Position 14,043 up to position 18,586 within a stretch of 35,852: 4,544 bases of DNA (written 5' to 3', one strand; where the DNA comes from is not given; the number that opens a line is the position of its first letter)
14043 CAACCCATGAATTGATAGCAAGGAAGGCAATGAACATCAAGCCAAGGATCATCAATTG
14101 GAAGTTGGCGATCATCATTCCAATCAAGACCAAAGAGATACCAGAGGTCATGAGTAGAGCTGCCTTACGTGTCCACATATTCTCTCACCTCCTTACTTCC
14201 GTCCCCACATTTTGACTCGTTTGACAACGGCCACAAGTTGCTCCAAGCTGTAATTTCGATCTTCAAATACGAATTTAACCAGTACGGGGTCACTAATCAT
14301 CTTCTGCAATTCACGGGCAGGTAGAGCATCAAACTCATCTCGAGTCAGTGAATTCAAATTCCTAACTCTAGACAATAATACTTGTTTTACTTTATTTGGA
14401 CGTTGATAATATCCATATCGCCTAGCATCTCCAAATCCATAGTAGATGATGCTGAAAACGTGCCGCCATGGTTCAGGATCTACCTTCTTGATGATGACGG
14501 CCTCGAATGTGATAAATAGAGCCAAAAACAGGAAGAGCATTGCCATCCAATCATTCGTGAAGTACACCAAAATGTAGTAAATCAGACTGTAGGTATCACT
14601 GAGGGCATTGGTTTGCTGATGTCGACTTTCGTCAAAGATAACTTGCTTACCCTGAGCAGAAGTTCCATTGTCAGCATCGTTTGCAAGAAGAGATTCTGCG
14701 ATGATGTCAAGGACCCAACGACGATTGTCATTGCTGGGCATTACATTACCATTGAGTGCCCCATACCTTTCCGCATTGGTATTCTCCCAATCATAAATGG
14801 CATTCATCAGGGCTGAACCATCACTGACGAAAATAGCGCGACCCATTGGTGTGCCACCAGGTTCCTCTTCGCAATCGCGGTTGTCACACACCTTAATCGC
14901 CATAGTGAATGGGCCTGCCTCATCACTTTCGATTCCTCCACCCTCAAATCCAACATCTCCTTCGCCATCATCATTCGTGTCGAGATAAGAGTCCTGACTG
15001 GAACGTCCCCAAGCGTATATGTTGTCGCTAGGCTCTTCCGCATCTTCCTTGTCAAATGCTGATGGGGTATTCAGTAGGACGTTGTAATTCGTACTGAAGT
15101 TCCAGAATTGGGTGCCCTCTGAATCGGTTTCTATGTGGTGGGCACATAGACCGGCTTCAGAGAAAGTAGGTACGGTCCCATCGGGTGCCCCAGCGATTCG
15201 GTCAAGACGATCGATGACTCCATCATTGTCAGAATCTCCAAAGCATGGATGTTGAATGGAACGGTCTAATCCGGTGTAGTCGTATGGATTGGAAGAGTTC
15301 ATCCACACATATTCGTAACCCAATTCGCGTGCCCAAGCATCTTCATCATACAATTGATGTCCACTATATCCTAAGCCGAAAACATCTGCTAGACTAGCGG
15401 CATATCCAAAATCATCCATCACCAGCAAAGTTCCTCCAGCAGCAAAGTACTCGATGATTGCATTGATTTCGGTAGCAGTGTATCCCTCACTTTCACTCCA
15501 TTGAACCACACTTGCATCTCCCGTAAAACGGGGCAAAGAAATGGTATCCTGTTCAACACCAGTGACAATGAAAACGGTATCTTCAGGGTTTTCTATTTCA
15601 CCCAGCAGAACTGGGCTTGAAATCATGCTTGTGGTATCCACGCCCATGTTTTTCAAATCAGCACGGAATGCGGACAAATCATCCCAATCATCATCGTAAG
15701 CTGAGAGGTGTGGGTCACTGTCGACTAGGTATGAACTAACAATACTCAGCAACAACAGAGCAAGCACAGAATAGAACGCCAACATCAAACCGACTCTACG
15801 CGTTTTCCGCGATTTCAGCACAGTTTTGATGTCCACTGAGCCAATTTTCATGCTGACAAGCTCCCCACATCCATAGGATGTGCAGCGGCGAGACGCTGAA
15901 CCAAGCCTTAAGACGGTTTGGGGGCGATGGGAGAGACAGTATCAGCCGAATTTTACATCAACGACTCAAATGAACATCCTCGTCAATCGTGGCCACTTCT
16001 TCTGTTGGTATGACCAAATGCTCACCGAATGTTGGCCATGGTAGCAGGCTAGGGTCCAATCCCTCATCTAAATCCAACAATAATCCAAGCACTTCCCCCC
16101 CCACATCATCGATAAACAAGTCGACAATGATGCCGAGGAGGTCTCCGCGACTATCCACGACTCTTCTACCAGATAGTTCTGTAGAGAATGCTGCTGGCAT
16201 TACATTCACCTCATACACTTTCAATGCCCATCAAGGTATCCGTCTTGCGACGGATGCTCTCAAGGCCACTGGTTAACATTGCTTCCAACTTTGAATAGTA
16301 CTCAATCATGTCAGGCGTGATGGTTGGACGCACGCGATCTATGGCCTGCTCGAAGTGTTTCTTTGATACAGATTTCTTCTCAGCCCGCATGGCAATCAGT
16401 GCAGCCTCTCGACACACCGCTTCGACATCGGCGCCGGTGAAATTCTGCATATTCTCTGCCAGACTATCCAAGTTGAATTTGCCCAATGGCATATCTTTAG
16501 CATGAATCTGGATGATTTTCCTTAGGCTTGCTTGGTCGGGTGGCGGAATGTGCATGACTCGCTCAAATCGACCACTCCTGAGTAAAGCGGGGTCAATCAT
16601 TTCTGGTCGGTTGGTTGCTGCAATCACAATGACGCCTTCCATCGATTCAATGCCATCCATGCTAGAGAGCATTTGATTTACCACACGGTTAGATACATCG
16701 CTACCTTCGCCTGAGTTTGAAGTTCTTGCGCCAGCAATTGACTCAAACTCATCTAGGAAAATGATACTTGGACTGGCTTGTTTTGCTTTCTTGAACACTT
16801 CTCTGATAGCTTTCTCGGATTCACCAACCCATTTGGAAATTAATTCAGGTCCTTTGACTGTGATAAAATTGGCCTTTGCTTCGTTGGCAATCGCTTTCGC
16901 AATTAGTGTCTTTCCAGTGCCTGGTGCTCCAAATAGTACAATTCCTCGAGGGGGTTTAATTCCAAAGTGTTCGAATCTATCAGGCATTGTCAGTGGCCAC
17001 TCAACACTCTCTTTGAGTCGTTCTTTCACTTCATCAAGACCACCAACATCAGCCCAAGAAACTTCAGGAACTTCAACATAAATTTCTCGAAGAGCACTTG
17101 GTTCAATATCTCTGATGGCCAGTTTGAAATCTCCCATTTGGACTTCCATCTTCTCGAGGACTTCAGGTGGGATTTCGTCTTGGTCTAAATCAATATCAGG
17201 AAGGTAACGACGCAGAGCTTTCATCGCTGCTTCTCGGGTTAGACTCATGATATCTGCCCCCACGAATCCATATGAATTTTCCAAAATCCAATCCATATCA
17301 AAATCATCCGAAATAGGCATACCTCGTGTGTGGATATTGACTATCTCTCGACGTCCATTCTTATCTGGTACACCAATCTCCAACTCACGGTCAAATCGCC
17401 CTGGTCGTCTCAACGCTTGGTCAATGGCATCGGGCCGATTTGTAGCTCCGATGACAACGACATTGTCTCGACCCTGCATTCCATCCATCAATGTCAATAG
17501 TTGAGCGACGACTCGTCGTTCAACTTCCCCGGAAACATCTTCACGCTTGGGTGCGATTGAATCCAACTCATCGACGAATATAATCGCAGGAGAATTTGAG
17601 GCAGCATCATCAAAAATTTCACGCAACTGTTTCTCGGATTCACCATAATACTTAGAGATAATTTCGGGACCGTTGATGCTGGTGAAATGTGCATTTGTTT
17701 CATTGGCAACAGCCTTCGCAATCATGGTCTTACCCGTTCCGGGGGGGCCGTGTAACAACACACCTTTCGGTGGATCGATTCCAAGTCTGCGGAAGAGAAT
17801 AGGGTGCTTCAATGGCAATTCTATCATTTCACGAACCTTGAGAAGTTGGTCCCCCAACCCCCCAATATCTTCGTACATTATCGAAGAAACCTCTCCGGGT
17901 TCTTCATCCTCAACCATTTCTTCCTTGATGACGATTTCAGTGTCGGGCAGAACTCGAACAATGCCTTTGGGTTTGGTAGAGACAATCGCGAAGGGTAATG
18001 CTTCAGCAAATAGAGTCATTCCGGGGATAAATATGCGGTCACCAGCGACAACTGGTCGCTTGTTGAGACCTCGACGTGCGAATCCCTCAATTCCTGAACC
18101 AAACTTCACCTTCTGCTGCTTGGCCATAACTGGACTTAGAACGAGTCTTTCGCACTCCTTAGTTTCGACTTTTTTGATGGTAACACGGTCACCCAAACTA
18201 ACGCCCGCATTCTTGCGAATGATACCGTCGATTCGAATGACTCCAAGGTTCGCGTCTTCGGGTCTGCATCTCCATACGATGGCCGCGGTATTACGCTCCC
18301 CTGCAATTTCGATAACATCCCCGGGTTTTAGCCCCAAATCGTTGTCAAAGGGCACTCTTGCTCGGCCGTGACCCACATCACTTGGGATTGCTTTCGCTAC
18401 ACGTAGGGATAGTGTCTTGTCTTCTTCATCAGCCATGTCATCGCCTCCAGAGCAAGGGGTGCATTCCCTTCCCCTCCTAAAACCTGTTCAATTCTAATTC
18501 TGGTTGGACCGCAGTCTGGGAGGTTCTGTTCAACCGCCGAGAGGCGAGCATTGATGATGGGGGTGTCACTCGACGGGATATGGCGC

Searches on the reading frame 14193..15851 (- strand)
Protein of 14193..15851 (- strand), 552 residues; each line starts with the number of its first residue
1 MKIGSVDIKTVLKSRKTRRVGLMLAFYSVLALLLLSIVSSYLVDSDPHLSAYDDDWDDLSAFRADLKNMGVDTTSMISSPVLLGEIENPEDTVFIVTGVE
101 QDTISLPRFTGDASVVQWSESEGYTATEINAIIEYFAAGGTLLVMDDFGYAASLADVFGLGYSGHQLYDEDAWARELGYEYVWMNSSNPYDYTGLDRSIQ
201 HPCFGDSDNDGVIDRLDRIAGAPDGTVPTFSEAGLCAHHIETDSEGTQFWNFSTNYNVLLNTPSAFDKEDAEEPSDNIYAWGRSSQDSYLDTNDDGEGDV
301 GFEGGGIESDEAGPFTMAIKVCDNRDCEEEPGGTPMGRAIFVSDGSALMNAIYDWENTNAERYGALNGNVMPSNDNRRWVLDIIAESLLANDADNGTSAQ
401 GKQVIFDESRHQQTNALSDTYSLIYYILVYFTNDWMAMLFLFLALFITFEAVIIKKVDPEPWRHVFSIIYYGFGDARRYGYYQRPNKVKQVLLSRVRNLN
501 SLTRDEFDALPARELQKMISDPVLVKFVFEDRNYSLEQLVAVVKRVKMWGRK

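Call 4: search_protein_families(library=pfam, proteins=[window:14193-15851:-], max_evalue=0.1)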
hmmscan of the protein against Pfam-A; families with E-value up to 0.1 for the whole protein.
window:14193-15851:- (552 aa): 1 family
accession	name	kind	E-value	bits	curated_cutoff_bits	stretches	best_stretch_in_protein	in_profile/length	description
PF14258.12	DUF4350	-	0.0025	18.6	30.4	1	106-171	32-96/181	Domain of unknown function (DUF4350)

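Call 51: search_protein_families(library=ncbifam, proteins=[window:14193-15851:-], max_evalue=0.1)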
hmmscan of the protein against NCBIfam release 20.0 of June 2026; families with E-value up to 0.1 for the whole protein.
window:14193-15851:- (552 aa): 0 families

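Call 93: search_protein_families(library=padloc, proteins=[window:14193-15851:-], max_evalue=0.01)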
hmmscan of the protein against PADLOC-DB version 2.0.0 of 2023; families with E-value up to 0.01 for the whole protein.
window:14193-15851:- (552 aa): 0 families

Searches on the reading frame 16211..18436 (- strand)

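Call 24: search_protein_families(library=pfam, proteins=[window:16211-18436:-], max_evalue=0.001)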
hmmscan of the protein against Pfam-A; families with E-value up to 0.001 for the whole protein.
window:16211-18436:- (741 aa): 44 families (the best 25 are shown)
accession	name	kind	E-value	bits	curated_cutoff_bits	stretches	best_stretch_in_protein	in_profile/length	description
PF00004.35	AAA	-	1.6e-97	323.4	21.2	2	226-355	1-130/131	ATPase family associated with various cellular activities (AAA)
PF17862.7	AAA_lid_3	-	1.3e-26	92.1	27.2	2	654-697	2-45/45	AAA+ lid domain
PF02359.24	CDC48_N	-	3.9e-26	91.5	35.1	1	11-91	2-84/85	Cell division protein 48 (CDC48), N-terminal domain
PF13191.12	AAA_16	-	1.1e-13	52.5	32.6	1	216-329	17-138/167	AAA ATPase domain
PF05496.18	RuvB_N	-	2.7e-13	50.4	27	1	225-301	35-103/159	Holliday junction DNA helicase RuvB P-loop domain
PF07728.20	AAA_5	-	6.4e-11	42.9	22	1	225-342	1-135/139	AAA domain (dynein-related subfamily)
PF06068.19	TIP49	-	9.4e-11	41.9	23.8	1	224-268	51-97/347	TIP49 P-loop domain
PF13401.12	AAA_22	-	1.5e-10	41.9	27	0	226-279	8-55/130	AAA domain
PF02933.23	CDC48_2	-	1.7e-10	40.8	22.4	1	121-175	11-62/64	Cell division protein 48 (CDC48), domain 2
PF20720.3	nSTAND3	-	1.9e-10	41.1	27.2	1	226-278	20-74/155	Novel STAND NTPase 3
PF13671.12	AAA_33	-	1.4e-09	38.8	27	0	226-333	2-79/143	AAA domain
PF07724.20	AAA_2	-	2.1e-09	38.1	27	1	226-320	6-102/166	AAA domain (Cdc48 subfamily)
PF13173.12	AAA_14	-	1e-08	35.7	27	0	499-571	5-78/129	AAA domain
PF13521.12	AAA_28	-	3.7e-08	34.2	27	0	499-532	2-31/164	AAA domain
PF00910.28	RNA_helicase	-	1.4e-07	32.4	21.5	0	226-282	1-62/105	RNA helicase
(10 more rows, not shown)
